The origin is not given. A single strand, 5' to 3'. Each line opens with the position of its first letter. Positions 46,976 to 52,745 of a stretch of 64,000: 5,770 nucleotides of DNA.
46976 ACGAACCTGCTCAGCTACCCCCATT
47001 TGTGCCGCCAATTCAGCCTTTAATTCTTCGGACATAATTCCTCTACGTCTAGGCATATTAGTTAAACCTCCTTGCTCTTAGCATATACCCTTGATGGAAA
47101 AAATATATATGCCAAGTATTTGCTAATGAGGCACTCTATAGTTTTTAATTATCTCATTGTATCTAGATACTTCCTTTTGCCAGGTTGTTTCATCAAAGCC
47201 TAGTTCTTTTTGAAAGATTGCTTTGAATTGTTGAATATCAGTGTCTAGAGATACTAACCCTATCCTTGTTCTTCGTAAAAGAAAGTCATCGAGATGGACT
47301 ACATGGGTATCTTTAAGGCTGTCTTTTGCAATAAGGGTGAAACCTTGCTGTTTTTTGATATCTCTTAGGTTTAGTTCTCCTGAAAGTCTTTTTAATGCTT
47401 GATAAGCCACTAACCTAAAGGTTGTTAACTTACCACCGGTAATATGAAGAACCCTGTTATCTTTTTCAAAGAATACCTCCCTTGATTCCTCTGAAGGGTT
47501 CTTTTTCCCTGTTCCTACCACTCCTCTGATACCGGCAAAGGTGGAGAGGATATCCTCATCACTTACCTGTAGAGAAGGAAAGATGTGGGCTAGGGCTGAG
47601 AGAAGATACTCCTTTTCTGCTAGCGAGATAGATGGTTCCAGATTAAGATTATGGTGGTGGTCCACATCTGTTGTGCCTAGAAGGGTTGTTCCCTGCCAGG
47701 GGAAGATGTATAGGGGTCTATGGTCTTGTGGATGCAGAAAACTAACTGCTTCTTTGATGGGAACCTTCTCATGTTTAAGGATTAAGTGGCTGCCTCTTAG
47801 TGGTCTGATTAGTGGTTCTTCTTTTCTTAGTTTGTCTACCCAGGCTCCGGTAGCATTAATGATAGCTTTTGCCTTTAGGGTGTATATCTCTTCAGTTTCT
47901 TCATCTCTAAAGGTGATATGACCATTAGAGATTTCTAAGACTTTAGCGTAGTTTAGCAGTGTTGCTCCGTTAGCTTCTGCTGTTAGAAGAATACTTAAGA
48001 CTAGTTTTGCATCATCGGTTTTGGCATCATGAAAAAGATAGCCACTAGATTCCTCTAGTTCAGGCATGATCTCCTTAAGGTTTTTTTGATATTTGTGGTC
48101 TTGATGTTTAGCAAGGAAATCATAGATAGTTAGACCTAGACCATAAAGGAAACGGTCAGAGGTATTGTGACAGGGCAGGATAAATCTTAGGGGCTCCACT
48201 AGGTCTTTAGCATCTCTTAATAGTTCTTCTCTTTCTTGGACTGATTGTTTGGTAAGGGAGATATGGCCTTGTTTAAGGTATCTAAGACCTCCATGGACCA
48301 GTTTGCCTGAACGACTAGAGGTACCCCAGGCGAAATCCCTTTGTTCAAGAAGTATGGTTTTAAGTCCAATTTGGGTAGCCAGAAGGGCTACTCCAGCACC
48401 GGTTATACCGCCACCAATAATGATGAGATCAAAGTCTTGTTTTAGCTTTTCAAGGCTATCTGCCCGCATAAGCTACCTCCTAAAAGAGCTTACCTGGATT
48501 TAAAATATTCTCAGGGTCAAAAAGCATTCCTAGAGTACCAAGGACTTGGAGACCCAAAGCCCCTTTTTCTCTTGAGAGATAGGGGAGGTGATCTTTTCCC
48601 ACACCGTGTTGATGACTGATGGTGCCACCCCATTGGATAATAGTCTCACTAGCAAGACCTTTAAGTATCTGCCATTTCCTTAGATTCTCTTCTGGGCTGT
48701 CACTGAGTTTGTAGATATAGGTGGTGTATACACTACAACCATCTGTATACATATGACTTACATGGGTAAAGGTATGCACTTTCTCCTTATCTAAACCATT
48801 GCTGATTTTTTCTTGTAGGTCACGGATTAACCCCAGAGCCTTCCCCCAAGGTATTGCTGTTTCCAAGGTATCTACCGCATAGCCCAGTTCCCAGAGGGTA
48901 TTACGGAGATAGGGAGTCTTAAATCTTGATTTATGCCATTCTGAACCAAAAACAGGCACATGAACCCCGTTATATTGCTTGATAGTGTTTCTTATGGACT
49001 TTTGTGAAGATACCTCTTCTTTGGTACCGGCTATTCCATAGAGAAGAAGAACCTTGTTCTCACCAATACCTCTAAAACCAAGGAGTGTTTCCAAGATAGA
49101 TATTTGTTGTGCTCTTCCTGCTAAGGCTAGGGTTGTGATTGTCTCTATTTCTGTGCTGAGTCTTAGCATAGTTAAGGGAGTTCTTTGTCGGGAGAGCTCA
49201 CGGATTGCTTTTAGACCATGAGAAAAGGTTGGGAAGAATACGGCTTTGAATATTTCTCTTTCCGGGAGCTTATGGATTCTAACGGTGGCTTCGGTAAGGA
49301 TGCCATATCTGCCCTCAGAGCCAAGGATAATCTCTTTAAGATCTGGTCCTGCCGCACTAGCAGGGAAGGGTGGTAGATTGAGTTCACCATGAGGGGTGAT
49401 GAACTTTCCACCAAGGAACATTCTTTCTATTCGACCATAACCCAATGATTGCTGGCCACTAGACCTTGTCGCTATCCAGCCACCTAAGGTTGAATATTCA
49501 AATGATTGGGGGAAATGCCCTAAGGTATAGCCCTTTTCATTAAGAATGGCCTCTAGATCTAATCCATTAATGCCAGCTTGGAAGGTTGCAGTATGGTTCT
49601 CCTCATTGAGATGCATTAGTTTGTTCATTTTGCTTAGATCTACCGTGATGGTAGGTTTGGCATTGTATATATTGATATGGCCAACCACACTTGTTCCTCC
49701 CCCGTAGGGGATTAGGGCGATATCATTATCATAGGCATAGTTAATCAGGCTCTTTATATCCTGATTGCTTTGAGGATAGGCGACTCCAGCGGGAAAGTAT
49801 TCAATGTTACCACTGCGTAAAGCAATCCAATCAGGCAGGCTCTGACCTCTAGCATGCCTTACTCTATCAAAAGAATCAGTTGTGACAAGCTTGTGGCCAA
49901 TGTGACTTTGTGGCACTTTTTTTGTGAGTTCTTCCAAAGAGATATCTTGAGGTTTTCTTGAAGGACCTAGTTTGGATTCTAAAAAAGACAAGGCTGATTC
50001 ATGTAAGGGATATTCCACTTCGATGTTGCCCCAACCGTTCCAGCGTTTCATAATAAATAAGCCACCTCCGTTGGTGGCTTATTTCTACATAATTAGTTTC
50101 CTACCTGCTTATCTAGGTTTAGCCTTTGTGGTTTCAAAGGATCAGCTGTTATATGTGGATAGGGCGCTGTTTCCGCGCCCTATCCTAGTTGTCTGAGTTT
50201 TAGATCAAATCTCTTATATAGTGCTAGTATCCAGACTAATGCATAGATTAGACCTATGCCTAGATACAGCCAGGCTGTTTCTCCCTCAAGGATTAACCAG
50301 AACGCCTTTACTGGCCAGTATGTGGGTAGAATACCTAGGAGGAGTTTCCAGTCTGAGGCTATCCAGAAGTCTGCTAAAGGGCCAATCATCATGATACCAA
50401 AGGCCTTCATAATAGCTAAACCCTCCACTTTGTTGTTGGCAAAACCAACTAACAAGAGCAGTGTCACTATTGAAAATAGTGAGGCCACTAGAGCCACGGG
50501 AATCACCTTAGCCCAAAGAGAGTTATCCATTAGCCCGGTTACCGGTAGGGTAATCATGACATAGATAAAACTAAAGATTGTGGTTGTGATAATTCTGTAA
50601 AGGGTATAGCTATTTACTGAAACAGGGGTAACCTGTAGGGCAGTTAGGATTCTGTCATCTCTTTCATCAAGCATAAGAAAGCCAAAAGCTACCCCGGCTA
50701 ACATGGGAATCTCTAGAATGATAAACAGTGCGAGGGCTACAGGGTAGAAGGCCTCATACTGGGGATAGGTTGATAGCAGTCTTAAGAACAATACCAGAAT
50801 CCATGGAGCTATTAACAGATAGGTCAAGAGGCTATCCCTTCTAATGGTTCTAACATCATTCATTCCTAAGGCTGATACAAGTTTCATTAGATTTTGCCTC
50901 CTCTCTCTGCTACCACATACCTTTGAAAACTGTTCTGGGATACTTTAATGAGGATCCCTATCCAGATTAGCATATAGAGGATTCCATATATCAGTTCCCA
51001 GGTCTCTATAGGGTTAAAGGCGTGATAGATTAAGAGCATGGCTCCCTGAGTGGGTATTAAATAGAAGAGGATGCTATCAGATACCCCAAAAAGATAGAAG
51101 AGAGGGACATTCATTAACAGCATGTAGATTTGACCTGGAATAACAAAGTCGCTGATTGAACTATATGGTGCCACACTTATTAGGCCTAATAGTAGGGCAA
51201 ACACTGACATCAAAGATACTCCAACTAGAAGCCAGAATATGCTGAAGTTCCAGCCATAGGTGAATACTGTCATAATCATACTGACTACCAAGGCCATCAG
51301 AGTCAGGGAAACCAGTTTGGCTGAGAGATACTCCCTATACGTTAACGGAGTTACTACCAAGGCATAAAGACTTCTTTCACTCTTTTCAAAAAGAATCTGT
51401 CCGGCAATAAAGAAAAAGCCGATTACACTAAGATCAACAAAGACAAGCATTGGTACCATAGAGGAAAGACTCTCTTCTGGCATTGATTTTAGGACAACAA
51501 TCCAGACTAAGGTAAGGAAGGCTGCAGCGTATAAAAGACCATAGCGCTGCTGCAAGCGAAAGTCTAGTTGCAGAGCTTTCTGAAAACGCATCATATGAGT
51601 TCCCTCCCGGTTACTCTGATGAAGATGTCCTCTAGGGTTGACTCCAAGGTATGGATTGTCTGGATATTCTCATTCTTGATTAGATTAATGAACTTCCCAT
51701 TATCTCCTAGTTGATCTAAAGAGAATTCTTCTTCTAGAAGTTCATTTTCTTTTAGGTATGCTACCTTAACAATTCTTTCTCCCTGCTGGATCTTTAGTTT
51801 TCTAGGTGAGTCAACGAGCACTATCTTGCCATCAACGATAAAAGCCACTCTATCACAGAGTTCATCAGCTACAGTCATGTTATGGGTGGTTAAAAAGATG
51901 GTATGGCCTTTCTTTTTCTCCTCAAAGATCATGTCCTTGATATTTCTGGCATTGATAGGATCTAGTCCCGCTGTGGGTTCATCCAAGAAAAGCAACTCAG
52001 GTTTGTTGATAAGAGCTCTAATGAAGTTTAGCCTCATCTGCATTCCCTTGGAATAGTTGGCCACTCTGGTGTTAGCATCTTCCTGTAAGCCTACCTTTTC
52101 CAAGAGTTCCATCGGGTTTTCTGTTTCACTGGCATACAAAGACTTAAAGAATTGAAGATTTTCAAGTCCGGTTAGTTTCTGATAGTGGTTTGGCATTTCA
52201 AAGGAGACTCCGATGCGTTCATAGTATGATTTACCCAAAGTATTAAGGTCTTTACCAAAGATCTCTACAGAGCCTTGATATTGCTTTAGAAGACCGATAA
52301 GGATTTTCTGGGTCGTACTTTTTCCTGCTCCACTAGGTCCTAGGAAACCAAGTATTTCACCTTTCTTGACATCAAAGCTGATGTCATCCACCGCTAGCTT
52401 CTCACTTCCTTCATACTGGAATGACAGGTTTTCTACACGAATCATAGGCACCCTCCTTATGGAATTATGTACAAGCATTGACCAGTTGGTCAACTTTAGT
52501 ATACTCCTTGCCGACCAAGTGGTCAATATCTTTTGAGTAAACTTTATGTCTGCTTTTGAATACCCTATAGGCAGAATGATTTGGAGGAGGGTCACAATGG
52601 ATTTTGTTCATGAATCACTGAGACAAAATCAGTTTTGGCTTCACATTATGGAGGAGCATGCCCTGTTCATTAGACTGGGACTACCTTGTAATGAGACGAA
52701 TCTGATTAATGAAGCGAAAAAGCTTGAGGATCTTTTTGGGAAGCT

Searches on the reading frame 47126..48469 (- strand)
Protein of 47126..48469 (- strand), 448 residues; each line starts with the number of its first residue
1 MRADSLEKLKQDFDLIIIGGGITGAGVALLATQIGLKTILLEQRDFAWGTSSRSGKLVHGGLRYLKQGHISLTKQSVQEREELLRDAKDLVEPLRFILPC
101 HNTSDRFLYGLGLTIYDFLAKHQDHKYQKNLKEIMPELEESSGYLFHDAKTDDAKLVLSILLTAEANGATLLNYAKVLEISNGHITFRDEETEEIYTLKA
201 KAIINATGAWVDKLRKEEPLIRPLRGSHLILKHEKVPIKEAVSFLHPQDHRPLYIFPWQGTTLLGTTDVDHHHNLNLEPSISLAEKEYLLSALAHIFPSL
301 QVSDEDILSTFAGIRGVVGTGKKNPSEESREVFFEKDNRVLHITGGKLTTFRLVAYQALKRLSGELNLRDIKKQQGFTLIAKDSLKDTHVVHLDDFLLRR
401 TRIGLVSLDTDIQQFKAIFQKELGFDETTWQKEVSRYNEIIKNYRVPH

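Call 63: search_protein_families(library=pfam, proteins=[window:47126-48469:-], max_evalue=0.00001)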
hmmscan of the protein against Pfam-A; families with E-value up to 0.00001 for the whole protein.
window:47126-48469:- (448 aa): 3 families
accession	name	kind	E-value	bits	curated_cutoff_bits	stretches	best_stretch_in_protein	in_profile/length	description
PF01266.30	DAO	-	1.6e-51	176.4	27.9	1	14-320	1-315/353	FAD dependent oxidoreductase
PF12831.13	FAD_oxidored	-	2.5e-06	27.5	27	0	14-208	1-145/416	FAD dependent oxidoreductase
PF07992.20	Pyr_redox_2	-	5.5e-06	26.5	26.1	0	4-46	134-176/291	Pyridine nucleotide-disulphide oxidoreductase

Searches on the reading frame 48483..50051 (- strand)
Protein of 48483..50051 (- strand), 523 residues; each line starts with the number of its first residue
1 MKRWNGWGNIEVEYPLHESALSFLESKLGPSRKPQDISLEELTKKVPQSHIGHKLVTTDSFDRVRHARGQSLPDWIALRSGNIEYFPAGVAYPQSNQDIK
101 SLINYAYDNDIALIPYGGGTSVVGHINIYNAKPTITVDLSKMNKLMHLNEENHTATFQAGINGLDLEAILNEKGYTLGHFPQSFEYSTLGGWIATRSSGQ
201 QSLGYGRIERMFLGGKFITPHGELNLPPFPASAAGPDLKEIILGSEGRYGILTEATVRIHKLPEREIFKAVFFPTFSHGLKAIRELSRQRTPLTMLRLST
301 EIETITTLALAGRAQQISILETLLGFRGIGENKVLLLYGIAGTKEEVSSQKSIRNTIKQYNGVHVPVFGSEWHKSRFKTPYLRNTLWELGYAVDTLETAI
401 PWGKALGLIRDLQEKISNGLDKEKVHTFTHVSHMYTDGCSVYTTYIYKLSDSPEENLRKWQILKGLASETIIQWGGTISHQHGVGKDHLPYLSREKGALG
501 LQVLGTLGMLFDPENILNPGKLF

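Call 68: search_protein_families(library=pfam, proteins=[window:48483-50051:-], max_evalue=0.00001)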
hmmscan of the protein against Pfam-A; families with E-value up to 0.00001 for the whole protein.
window:48483-50051:- (523 aa): 2 families
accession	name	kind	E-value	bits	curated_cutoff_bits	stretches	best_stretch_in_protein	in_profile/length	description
PF01565.28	FAD_binding_4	-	2.3e-34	118.5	26.4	1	87-224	1-135/139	FAD binding domain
PF02913.24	FAD-oxidase_C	-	3.2e-33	115.9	21.2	1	263-522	2-248/248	FAD linked oxidases, C-terminal domain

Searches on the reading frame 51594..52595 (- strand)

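Call 68: search_protein_families(library=pfam, proteins=[window:51594-52595:-], max_evalue=0.00001)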
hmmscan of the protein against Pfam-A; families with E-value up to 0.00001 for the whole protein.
window:51594-52595:- (334 aa): 2 families
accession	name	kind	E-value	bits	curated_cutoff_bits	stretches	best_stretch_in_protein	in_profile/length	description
PF00005.33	ABC_tran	-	1.6e-30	107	25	1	70-209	2-137/137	ABC transporter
PF13304.12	AAA_21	-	5.3e-10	40.3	27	1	125-242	193-302/304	AAA domain, putative AbiEii toxin, Type IV TA system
